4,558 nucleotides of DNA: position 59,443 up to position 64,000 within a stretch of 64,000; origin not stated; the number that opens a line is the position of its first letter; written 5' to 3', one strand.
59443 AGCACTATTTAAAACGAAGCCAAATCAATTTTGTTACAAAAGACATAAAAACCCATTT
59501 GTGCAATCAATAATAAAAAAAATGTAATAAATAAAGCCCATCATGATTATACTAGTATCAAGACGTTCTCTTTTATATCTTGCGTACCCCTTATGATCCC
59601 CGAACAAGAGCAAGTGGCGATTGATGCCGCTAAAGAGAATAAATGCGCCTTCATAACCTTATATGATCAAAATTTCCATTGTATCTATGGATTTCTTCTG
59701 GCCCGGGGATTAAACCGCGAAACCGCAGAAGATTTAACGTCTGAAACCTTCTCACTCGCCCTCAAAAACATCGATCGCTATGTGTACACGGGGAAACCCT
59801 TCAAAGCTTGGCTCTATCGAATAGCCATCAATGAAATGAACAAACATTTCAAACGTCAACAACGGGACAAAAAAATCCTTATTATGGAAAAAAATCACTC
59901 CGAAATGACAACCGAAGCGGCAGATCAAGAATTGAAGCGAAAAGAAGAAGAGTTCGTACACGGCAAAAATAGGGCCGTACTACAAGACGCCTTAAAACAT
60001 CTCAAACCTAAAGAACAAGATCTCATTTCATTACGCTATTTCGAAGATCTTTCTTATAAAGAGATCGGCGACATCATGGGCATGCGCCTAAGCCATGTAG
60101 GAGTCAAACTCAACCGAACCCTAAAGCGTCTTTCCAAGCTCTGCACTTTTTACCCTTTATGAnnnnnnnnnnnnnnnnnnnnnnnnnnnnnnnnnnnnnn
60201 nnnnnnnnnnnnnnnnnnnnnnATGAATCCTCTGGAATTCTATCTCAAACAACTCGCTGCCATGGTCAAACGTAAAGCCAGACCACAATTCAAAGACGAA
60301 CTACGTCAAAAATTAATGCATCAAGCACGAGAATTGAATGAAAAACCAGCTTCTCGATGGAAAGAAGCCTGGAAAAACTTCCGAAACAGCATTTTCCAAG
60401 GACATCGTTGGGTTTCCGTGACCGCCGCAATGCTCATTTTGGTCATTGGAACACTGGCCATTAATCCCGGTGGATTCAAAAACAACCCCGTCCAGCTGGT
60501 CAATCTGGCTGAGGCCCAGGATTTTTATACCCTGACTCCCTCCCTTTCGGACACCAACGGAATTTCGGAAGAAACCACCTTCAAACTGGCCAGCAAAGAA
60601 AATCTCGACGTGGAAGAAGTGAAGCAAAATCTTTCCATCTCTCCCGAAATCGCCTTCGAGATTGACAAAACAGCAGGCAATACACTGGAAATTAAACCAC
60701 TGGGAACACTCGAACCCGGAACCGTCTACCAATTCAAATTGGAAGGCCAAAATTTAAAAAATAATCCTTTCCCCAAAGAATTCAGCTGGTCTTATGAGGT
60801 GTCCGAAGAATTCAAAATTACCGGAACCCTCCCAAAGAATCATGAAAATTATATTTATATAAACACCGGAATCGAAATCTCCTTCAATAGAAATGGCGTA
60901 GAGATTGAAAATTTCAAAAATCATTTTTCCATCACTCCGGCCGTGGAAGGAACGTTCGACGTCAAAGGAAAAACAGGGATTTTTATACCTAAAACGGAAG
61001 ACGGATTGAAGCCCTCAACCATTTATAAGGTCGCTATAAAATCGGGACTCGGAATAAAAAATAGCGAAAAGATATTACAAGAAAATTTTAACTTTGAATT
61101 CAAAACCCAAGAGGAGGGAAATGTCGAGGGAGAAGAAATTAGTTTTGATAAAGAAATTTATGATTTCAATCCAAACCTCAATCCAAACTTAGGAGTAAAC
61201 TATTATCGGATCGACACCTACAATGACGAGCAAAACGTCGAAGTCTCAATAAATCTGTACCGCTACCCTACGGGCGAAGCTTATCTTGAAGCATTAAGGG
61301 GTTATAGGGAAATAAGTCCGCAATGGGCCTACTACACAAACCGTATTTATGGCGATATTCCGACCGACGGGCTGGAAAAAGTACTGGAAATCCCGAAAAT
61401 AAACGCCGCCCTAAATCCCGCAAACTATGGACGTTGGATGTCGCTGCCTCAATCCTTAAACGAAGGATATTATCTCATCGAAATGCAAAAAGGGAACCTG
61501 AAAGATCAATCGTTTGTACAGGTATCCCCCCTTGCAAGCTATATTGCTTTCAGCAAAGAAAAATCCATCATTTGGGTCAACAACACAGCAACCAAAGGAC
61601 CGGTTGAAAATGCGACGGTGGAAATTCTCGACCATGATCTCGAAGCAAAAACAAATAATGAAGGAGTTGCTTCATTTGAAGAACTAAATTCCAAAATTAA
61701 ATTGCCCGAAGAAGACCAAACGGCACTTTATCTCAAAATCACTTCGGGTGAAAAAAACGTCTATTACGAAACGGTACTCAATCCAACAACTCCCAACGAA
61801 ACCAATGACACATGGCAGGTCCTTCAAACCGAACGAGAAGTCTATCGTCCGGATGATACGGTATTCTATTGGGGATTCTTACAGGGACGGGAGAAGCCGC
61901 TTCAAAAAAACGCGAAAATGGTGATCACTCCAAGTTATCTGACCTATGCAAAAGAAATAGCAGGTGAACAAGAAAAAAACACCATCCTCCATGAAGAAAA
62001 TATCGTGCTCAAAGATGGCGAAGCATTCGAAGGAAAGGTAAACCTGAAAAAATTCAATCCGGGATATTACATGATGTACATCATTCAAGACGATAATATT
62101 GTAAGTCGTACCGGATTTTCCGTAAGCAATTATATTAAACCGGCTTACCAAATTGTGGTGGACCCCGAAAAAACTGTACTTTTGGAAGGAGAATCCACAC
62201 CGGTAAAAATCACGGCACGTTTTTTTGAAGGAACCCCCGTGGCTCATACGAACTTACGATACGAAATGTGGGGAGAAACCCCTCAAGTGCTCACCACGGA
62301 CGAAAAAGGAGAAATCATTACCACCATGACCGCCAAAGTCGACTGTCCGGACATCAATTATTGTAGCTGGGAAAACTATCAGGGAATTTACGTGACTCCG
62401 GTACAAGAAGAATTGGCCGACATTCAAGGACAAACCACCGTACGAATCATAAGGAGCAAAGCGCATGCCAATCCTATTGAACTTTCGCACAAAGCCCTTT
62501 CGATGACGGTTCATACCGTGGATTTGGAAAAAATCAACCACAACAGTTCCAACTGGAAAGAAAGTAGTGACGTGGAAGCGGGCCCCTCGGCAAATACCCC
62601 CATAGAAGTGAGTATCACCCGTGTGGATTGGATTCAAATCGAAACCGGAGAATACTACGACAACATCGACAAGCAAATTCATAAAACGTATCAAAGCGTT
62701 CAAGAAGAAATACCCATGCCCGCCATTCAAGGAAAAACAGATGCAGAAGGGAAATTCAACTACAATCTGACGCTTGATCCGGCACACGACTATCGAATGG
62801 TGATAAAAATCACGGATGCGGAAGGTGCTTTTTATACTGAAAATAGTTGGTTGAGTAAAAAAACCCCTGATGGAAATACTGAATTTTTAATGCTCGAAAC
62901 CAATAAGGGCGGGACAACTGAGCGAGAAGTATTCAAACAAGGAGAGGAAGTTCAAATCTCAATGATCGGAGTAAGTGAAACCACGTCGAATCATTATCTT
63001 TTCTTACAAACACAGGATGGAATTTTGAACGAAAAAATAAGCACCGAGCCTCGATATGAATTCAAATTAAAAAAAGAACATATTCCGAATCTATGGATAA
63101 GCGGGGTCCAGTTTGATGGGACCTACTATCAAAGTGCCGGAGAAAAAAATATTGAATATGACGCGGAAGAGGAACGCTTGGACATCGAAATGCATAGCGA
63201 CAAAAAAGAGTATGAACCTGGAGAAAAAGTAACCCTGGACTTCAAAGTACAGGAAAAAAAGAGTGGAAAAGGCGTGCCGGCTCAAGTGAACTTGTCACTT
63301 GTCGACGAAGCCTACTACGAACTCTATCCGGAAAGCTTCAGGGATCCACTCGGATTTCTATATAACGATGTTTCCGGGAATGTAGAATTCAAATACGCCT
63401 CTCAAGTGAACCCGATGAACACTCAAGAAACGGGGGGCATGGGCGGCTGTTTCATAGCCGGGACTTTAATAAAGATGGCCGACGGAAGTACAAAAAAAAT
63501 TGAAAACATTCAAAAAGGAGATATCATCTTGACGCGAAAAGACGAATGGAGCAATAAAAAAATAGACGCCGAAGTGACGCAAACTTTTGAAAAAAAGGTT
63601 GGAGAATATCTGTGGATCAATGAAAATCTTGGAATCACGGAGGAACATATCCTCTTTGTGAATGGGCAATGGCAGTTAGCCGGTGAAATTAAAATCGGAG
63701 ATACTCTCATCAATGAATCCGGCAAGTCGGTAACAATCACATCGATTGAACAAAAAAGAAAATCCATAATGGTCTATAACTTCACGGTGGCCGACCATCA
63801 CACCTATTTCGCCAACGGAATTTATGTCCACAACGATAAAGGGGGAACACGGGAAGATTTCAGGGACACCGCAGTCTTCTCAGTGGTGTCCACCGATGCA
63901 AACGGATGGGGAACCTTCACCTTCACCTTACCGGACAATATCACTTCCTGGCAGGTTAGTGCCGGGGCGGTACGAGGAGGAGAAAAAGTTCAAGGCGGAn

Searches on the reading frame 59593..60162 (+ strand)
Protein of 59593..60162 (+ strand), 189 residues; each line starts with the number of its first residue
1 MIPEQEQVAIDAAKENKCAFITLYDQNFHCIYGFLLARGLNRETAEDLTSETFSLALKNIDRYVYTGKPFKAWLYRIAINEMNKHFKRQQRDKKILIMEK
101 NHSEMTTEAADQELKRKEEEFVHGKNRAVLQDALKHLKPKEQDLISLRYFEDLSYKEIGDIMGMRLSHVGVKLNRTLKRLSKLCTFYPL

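Call 86: find_encoding_contigs(protein=window:59593-60162:+, flank=10000, max_places=3)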
Protein window:59593-60162:+ (189 aa): 13 contigs read that carry it; 3 places shown.
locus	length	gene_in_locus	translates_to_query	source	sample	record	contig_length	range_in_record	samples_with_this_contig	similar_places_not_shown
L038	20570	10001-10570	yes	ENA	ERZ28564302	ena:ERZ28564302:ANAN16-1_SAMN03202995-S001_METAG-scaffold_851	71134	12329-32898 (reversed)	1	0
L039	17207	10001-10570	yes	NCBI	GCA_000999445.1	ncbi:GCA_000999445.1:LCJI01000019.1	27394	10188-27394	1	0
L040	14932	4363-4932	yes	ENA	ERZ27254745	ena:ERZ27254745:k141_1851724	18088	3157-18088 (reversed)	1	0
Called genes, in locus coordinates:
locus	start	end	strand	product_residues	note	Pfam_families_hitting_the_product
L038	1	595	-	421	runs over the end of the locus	PF00675:Peptidase_M16, PF05193:Peptidase_M16_C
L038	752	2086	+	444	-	-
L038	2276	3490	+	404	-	PF09826:Beta_propel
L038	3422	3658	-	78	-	-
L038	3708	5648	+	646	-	PF03717:PBP_dimer, PF21922:PBP_dimer_2 (weak), PF00905:Transpeptidase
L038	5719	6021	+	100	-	PF00905:Transpeptidase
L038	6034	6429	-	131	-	-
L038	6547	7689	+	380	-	PF01594:AI-2E_transport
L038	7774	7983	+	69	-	-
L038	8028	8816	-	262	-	PF07786:HGSNAT_cat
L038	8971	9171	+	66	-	-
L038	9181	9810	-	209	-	-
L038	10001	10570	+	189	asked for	PF04542:Sigma70_r2, PF08281:Sigma70_r4_2, PF04545:Sigma70_r4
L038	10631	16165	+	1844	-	PF13205:Big_5 (weak), PF07703:A2M_BRD, PF07591:PT-HINT, PF14623:Vint (weak), PF00207:A2M (weak)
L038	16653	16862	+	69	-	-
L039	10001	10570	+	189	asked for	PF04542:Sigma70_r2, PF08281:Sigma70_r4_2, PF04545:Sigma70_r4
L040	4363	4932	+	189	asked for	PF04542:Sigma70_r2, PF08281:Sigma70_r4_2, PF04545:Sigma70_r4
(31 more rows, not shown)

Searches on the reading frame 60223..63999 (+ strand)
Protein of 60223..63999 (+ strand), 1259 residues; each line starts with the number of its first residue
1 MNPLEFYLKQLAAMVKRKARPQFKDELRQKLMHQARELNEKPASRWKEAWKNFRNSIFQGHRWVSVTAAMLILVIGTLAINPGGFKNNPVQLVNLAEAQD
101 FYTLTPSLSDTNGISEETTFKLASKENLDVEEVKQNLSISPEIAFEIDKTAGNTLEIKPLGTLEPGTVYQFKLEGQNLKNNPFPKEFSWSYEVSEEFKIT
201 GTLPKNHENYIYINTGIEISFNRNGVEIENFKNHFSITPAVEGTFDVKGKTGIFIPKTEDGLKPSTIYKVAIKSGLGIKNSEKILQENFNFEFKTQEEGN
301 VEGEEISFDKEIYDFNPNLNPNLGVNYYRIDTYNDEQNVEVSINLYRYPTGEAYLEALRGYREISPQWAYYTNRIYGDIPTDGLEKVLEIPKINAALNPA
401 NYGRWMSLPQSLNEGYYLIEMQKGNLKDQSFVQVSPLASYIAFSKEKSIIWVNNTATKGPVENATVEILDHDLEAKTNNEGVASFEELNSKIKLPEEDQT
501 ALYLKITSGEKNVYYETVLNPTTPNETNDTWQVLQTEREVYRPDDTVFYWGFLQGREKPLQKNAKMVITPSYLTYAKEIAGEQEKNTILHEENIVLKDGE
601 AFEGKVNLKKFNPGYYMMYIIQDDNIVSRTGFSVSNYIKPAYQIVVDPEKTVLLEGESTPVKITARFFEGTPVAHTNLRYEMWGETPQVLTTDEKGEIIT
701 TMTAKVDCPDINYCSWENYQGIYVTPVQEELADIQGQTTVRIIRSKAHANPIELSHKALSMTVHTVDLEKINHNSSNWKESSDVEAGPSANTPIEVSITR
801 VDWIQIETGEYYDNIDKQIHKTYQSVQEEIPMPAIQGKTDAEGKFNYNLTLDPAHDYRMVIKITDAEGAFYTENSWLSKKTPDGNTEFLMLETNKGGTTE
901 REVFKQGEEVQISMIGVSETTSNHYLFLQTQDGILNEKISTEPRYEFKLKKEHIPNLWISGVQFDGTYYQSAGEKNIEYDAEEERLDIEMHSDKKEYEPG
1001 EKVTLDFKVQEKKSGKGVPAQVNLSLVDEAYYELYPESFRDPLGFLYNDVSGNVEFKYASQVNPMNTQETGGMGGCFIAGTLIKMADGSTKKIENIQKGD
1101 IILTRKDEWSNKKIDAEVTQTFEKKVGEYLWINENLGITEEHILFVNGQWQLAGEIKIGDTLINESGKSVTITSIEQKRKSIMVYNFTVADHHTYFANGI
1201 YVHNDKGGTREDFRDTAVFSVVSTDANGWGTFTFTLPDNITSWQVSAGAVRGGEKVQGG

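Call 85: find_homologous_proteins(query=window:60223-63999:+, max_evalue=1e-100)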
Query window:60223-63999:+ (1259 aa): 4 proteins with E <= 1e-100 among 8000 candidates.
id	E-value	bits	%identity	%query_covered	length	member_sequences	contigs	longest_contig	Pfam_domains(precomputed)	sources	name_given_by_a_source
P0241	0.0e+0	1036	43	95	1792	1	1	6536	PF07591.16,PF07703.21,PF17973.8,PF13205.13,PF11974.15,PF00207.29,PF14623.12,PF05203.22,PF13620.13,PF01835.26,PF14890.12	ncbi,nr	ncbi:MAG: polymorphic toxin-type HINT domain-containing protein [Candidatus Peregrinibacteria bacter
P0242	1.2e-291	989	40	100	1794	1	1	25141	PF07591.16,PF07703.21,PF17973.8,PF13205.13,PF11974.15,PF00207.29,PF05203.22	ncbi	-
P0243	1.8e-283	962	39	99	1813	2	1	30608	PF07591.16,PF07703.21,PF17973.8,PF13205.13,PF00207.29,PF05203.22,PF01835.26,PF14890.12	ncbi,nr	ncbi:Ig-like domain-containing protein [Patescibacteria group bacterium]|nr:Ig-like domain-containin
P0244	2.7e-214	733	35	100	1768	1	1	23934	PF07591.16,PF07703.21,PF17973.8,PF13205.13,PF11974.15,PF00207.29,PF05203.22,PF01835.26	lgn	-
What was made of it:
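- Tried and rejected: Reaching more of the genome through the A2M-like protein failed because the exact protein was not returned (call 85).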

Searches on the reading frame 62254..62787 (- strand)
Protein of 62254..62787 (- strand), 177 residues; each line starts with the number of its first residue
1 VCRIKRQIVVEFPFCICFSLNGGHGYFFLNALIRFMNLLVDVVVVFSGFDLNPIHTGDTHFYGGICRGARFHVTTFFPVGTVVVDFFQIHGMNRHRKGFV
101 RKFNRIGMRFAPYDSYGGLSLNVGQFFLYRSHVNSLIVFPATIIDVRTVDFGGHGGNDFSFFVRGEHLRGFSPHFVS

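Call 44: find_encoding_contigs(protein=window:62254-62787:-, flank=10000, max_places=4)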
Protein window:62254-62787:- (177 aa): no gene with exactly this product is on record in the collection.
